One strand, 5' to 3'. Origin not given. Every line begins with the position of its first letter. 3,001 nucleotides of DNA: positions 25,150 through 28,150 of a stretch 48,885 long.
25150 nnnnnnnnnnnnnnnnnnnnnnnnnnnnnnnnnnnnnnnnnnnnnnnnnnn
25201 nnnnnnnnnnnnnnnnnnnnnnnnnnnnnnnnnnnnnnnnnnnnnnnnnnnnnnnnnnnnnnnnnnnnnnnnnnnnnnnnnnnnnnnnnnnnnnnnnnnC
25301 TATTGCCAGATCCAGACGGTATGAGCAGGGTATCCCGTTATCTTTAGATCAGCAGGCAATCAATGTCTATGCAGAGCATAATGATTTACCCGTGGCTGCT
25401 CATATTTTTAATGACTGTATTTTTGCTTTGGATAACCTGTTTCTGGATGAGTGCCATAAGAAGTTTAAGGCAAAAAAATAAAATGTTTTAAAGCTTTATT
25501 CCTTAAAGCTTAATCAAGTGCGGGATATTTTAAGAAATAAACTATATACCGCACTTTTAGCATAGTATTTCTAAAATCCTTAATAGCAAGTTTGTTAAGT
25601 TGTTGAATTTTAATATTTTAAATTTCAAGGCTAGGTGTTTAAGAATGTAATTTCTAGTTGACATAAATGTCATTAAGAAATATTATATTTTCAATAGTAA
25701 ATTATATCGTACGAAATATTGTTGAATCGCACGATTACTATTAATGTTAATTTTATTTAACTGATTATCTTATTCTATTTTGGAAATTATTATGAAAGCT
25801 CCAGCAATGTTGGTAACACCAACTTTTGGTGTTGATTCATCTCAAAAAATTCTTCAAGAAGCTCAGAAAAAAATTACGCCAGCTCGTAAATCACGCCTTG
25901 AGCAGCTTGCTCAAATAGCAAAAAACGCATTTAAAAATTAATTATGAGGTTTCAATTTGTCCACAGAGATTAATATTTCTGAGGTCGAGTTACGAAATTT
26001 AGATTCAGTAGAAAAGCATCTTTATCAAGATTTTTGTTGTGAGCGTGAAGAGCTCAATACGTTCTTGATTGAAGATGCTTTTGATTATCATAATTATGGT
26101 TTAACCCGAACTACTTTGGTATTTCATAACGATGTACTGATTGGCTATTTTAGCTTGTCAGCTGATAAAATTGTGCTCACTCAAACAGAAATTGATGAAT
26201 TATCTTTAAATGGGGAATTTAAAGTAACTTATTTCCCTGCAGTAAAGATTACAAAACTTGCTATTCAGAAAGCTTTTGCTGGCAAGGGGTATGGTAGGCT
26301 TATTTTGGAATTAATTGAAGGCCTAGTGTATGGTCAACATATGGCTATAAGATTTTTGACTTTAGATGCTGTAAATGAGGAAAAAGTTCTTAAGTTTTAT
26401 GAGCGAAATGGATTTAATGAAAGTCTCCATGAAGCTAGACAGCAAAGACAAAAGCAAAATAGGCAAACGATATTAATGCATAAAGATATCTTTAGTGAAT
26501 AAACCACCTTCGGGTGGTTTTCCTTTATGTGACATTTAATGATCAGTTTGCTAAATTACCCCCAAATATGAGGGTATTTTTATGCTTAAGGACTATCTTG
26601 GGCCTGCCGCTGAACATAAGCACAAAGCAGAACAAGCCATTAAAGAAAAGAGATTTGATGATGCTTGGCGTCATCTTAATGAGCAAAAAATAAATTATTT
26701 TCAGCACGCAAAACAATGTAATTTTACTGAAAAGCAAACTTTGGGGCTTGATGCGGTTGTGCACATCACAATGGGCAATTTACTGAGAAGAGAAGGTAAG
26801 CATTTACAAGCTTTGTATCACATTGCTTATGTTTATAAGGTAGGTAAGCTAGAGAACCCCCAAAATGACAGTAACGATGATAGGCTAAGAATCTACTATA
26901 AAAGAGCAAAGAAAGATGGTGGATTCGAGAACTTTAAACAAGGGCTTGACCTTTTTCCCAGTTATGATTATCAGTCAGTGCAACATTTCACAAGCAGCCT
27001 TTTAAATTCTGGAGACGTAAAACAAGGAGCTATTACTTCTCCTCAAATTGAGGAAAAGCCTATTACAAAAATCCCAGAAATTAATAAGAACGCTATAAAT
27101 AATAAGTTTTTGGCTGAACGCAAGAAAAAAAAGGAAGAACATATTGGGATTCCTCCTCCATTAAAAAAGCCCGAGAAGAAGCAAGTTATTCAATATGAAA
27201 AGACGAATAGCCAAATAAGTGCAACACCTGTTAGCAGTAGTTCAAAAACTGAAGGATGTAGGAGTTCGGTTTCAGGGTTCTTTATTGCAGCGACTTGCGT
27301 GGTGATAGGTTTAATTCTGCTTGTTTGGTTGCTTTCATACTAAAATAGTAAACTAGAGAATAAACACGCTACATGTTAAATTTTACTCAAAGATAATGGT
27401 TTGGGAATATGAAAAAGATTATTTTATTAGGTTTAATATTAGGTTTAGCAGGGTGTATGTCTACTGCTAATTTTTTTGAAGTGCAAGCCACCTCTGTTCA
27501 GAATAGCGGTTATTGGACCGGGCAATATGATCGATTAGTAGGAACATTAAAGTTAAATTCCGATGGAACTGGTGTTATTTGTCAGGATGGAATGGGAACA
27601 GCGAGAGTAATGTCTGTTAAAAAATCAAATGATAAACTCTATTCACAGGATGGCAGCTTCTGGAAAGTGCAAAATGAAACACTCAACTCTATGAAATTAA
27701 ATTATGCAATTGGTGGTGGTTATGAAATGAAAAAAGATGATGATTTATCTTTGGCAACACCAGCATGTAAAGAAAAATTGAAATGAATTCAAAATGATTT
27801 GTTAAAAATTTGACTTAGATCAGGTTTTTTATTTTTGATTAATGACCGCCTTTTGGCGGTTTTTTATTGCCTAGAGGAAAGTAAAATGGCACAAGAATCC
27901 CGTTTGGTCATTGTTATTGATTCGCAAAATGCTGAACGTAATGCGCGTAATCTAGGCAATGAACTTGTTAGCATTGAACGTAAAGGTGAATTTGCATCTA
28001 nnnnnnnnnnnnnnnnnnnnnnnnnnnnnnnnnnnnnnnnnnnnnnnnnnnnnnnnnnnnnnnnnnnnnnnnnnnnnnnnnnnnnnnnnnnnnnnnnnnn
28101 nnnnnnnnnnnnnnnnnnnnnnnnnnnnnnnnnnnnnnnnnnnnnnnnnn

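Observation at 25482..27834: Moron island between GT and the tape measure: TacT-like GNAT toxin with a tiny upstream ORF, a tail-anchored membrane protein and a lipoprotein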

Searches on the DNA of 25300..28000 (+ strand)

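Call 5: search_dna_similar(query=window:25300-28000:+, collection=phages, mode=near, max_rows=25)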
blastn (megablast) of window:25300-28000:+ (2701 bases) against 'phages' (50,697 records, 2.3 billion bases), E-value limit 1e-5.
Records with a match: 40; places in all: 61; records where one place covers at least 80% of the query: 2.
Best place of each record, by identity: >=99% 10; 95-99% 4; 90-95% 24; 80-90% 2.
By first word of the organism name: Acinetobacter 34; Klebsiella 6.
By host as written in the record: Acinetobacter baumannii 13; Acinetobacter sp. 3; - 3; Acinetobacter baumannii YMC/09/02/B1251 2; Acinetobacter baumannii A118 2; Acinetobacter baumannii Ab105 2; Acinetobacter baumannii 1656-2 1; Acinetobacter baumannii LAB16 1; and 13 more.
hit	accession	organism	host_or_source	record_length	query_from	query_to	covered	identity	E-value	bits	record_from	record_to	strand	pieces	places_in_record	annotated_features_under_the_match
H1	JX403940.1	Acinetobacter phage YMC/09/02/B1251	Acinetobacter baumannii YMC/09/02/B1251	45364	1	2701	100%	99.8%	0e+0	4955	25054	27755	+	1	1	hypothetical protein (x3) | putative lipoprotein | tail tape measure protein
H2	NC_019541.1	Acinetobacter phage YMC/09/02/B1251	Acinetobacter baumannii YMC/09/02/B1251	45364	1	2701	100%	99.8%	0e+0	4955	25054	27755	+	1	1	hypothetical protein (x2) | acetyltransferase | putative lipoprotein | tape measure protein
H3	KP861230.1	Acinetobacter phage YMC11/11/R3177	Acinetobacter sp.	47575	1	2663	60%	99.3%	0e+0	2915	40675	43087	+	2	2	hypothetical protein (x3) | putative lipoprotein | tail tape measure protein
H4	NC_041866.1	Acinetobacter phage YMC11/11/R3177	Acinetobacter sp.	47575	1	2663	60%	99.3%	0e+0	2915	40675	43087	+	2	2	hypothetical protein | toxin-antitoxin system HicB-like | putative lipoprotein | type II toxin-antitoxin system HicA family toxin | tail tape measure protein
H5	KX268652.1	Acinetobacter phage vB_AbaS_TRS1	Acinetobacter baumannii A118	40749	1236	2289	39%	94.2%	0e+0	1605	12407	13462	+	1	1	hypothetical protein | putative lipoprotein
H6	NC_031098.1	Acinetobacter phage vB_AbaS_TRS1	Acinetobacter baumannii A118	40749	1236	2289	39%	94.2%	0e+0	1605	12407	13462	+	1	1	hypothetical protein | putative lipoprotein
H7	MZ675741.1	Acinetobacter phage Ab1656-2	Acinetobacter baumannii 1656-2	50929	1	2701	14%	94.0%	9e-68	555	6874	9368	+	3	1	hypothetical protein (x2) | helix-turn-helix domain-containing protein | DUF4258 domain-containing protein | tail tape measure protein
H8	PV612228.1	Acinetobacter phage LPAB65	Acinetobacter baumannii LAB16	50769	1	2701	14%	94.0%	9e-68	555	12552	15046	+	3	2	hypothetical protein (x5)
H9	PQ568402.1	Acinetobacter phage PhabP_R1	Acinetobacter baumannii ATCC 17978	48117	10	2701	13%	94.7%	9e-68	555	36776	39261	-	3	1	hypothetical protein (x2) | DNA-binding transcriptional regulator YiaG | DUF4258 domain-containing protein | tape measure protein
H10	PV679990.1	Acinetobacter phage LPAB85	Acinetobacter baumannii LAB7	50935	10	2701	13%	94.7%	9e-68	555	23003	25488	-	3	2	hypothetical protein (x5)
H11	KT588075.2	Acinetobacter phage Ab105-2phi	Acinetobacter baumannii Ab105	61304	1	1259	8%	93.3%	9e-63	329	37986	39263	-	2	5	transcriptional regulator | hypothetical protein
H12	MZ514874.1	Acinetobacter phage Ab105-2phideltaCI404ad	Acinetobacter baumannii Ab404_GEIH-2010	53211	1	1259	8%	93.3%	9e-63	329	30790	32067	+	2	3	transcriptional regulator | DUF4258 domain-containing protein | hypothetical protein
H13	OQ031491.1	Acinetobacter phage MRostami-2023a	Acinetobacter sp.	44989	2540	2701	6%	97.6%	1e-71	278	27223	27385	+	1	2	record has no annotation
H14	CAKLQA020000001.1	Acinetobacter phage MD-2021a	not known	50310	1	164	6%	93.3%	4e-61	243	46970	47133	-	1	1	none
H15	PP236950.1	Acinetobacter phage vB_AbaS_Ftm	Acinetobacter baumannii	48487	1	164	6%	93.3%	4e-61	243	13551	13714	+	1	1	hypothetical protein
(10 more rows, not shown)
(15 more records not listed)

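Call 8: get_annotated_region(hit=H2, flank=2500)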
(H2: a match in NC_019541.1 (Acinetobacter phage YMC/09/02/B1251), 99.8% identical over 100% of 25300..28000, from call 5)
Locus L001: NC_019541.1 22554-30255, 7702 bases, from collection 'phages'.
description: Acinetobacter phage YMC/09/02/B1251_ABA_BP, complete genome.
organism: Acinetobacter phage YMC/09/02/B1251 (NCBI taxid 1221835)
taxonomy: Viruses; Duplodnaviria; Heunggongvirae; Uroviricota; Caudoviricetes; Vieuvirus; Vieuvirus B1251
host: Acinetobacter baumannii YMC/09/02/B1251; source: isolate from sewage sample from a university hospital; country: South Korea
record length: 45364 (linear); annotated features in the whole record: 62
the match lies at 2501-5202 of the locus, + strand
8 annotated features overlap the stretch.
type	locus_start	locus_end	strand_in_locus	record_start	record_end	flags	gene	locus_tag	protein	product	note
CDS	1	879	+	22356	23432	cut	-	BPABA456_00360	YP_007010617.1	tail fiber protein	-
CDS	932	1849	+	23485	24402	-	-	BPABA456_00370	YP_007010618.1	hypothetical protein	-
CDS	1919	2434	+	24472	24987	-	-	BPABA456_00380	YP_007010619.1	hypothetical protein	-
CDS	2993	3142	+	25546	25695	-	-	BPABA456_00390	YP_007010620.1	hypothetical protein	-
CDS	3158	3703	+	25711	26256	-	-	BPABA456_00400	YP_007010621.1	acetyltransferase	-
CDS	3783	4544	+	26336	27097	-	-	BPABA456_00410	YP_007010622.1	hypothetical protein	-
CDS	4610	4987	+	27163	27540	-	-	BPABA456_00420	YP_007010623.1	putative lipoprotein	-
CDS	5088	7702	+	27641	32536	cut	-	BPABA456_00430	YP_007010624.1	tape measure protein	-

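Call 9: get_annotated_region(hit=H4, flank=1500)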
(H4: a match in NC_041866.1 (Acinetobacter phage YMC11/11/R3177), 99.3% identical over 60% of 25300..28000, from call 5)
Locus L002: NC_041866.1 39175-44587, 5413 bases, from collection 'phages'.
description: Acinetobacter phage YMC11/11/R3177, complete genome.
organism: Acinetobacter phage YMC11/11/R3177 (NCBI taxid 1628721)
taxonomy: Viruses; Duplodnaviria; Heunggongvirae; Uroviricota; Caudoviricetes; Vieuvirus; Vieuvirus R3177
host: Acinetobacter sp.; source: -; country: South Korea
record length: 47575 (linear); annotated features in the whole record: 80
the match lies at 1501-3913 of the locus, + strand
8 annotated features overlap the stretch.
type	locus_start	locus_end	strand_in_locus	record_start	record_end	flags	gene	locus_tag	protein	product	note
CDS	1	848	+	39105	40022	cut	-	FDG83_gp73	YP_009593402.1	hypothetical protein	-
CDS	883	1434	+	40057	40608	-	-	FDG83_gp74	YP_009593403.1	hypothetical protein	-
CDS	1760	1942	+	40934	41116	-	-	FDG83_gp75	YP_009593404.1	type II toxin-antitoxin system HicA family toxin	-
CDS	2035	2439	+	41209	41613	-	-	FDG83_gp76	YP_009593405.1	toxin-antitoxin system HicB-like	-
CDS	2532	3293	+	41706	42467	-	-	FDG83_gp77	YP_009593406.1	hypothetical protein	-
CDS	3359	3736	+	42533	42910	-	-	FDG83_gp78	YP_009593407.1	putative lipoprotein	-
CDS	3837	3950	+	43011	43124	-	-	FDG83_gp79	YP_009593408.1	tail tape measure protein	-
CDS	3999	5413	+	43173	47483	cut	-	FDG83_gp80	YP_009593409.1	tape measure protein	-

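Call 10: get_annotated_region(hit=H7, flank=1500)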
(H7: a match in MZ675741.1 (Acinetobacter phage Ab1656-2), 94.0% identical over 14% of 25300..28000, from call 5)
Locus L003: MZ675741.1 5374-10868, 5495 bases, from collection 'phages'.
description: Acinetobacter phage Ab1656-2, complete genome.
organism: Acinetobacter phage Ab1656-2 (NCBI taxid 2897426)
taxonomy: Viruses; Duplodnaviria; Heunggongvirae; Uroviricota; Caudoviricetes; Vieuvirus
host: Acinetobacter baumannii 1656-2; source: -; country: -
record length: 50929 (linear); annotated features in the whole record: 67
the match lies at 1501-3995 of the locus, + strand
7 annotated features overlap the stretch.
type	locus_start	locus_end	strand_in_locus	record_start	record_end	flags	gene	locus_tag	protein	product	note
CDS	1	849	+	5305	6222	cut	-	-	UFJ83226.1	hypothetical protein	-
CDS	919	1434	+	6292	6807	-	-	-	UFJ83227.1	hypothetical protein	-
CDS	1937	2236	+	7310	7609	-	-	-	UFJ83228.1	DUF4258 domain-containing protein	-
CDS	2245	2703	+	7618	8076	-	-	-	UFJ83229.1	helix-turn-helix domain-containing protein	-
CDS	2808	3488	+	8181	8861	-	-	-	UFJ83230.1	hypothetical protein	-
CDS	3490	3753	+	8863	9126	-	-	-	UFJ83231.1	hypothetical protein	-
CDS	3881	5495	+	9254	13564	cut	-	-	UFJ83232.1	tail tape measure protein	-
